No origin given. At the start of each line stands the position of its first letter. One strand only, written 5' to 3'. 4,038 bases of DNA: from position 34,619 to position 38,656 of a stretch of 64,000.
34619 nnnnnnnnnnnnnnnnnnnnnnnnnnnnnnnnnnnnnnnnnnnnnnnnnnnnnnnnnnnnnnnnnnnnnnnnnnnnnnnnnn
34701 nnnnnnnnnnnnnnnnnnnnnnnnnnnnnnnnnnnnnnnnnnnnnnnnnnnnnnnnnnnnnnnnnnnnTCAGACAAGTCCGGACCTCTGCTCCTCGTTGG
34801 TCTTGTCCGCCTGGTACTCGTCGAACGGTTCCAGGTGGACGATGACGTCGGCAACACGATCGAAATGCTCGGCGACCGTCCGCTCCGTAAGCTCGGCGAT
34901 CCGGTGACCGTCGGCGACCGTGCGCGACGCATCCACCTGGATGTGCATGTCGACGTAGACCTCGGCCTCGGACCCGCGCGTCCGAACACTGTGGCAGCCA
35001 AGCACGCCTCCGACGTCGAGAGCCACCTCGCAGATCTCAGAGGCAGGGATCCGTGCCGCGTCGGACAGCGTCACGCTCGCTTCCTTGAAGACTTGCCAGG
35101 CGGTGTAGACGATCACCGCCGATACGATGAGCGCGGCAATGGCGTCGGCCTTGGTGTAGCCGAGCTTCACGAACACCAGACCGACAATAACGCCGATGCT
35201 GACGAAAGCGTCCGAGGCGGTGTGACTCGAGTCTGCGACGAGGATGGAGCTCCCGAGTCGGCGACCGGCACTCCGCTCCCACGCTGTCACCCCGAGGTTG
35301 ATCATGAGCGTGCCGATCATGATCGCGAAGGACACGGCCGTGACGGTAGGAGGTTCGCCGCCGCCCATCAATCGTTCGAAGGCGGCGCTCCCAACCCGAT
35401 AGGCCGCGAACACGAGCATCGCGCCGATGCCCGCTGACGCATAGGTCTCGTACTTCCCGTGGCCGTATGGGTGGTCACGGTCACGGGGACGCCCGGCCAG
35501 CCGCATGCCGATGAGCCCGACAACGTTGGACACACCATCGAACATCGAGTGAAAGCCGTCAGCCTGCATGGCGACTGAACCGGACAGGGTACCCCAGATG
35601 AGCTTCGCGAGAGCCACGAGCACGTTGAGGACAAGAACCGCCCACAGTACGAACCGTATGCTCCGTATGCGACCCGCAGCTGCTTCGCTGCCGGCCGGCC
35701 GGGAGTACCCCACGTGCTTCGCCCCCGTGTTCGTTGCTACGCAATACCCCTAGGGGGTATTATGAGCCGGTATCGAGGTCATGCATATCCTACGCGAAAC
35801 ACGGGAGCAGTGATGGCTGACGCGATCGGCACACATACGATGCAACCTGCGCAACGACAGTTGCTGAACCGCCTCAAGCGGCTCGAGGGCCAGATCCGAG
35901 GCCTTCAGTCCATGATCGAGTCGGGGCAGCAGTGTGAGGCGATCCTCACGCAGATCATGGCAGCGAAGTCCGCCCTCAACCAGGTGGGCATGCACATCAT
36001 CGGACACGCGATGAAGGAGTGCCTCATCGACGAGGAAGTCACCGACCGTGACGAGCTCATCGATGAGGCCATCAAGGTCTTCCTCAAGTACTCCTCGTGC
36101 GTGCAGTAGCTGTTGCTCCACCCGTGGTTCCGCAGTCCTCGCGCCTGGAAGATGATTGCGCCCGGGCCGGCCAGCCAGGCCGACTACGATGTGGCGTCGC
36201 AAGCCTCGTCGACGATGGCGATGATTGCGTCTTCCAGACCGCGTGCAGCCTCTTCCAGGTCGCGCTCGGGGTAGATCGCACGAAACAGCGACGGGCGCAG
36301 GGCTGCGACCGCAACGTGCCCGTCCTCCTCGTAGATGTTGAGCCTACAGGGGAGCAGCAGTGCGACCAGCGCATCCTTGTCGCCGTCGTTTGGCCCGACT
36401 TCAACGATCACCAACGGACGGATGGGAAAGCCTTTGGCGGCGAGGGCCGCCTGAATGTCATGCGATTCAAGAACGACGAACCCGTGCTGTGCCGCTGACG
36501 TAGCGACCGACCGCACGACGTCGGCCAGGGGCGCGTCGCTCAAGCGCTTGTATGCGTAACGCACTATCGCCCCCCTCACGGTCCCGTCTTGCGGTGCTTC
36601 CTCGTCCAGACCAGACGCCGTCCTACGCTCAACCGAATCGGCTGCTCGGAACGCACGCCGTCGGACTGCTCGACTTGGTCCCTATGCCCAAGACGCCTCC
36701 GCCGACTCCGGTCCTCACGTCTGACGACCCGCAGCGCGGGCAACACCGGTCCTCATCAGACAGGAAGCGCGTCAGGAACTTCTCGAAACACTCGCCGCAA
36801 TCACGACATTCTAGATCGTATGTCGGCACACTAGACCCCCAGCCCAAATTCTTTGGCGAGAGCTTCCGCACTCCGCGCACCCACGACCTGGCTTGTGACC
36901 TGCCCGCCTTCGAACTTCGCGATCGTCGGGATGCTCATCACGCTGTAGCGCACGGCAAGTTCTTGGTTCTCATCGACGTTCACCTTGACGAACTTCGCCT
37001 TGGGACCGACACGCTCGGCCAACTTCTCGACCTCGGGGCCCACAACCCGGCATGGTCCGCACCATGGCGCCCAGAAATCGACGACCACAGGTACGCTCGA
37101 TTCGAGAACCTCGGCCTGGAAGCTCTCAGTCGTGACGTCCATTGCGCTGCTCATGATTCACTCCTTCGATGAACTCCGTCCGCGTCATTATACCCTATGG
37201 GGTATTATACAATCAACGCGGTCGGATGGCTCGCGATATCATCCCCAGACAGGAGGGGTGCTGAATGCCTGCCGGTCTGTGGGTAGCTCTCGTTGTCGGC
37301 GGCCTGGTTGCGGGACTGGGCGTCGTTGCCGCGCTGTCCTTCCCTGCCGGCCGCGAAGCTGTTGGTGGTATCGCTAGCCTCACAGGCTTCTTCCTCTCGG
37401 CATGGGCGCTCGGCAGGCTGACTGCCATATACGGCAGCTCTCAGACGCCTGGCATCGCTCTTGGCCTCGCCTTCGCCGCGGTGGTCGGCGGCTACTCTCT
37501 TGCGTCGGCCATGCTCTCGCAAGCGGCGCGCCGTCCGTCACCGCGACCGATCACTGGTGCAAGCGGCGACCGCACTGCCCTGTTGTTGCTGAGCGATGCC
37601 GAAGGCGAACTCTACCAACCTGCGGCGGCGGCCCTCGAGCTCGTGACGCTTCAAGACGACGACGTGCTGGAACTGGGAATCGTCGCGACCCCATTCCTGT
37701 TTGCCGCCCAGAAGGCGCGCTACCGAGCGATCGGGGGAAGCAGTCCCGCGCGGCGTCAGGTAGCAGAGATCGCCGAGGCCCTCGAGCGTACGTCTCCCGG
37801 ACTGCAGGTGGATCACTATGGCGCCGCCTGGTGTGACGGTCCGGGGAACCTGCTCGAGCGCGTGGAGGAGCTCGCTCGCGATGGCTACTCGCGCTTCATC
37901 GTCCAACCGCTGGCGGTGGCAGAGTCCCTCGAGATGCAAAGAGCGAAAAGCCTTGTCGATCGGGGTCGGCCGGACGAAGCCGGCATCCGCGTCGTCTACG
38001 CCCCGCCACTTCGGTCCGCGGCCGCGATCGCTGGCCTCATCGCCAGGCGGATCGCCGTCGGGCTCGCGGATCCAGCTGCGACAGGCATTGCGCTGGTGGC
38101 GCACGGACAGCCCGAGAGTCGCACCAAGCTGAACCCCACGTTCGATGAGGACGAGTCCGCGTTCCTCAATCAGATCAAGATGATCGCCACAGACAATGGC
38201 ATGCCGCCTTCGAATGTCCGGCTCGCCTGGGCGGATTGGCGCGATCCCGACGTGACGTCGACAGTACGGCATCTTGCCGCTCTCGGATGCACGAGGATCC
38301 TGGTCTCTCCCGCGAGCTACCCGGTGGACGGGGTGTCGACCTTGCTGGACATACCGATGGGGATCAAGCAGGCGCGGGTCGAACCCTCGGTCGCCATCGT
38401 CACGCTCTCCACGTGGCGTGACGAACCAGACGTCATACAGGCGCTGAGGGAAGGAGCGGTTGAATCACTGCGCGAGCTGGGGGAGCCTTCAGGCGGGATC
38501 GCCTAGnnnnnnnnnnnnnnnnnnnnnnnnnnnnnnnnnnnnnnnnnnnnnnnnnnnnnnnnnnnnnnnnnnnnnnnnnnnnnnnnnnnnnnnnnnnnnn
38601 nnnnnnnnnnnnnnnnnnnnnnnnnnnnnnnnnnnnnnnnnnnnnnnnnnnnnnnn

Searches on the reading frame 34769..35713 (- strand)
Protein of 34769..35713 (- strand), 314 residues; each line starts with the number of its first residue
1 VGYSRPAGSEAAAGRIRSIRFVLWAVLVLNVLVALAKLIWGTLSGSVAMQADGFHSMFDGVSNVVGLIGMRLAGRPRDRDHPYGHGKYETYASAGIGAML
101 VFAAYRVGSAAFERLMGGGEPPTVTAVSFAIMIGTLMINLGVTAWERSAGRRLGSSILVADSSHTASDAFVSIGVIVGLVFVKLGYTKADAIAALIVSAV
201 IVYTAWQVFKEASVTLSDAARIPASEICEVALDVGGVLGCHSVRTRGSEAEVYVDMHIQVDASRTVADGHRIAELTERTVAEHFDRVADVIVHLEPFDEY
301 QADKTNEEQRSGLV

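Call 39: search_protein_families(library=pfam, proteins=[window:34769-35713:-], max_evalue=0.00001)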
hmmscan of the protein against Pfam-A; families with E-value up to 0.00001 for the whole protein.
window:34769-35713:- (314 aa): 2 families
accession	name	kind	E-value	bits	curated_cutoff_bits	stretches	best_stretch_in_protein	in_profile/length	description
PF01545.26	Cation_efflux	-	1.4e-42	146.1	26.6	1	23-216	1-197/198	Cation efflux family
PF16916.11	ZT_dimer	-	2e-20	73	26.7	1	225-297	7-78/78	Dimerisation domain of Zinc Transporter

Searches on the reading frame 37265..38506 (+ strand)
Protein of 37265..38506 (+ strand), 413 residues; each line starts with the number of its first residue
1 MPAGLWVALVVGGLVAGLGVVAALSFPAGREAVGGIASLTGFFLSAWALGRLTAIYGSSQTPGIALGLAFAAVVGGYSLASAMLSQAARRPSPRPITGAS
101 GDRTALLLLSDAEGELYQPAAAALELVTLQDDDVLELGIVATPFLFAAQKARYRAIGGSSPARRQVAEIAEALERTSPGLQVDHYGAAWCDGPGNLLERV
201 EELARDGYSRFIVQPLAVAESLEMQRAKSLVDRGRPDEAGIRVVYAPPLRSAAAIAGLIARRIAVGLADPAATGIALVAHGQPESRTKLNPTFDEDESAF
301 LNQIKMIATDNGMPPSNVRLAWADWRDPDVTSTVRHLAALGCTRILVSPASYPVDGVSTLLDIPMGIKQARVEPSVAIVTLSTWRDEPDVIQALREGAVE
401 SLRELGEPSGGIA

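Call 39: search_protein_families(library=pfam, proteins=[window:37265-38506:+], max_evalue=0.00001)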
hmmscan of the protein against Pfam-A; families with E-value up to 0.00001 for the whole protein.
window:37265-38506:+ (413 aa): 2 families
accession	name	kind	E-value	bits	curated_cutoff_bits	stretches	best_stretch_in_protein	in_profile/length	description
PF00762.24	Ferrochelatase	-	6.1e-12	45.6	27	1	147-397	52-312/317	Ferrochelatase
PF01903.22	CbiX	-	4e-09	37.1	22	0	162-259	8-104/106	CbiX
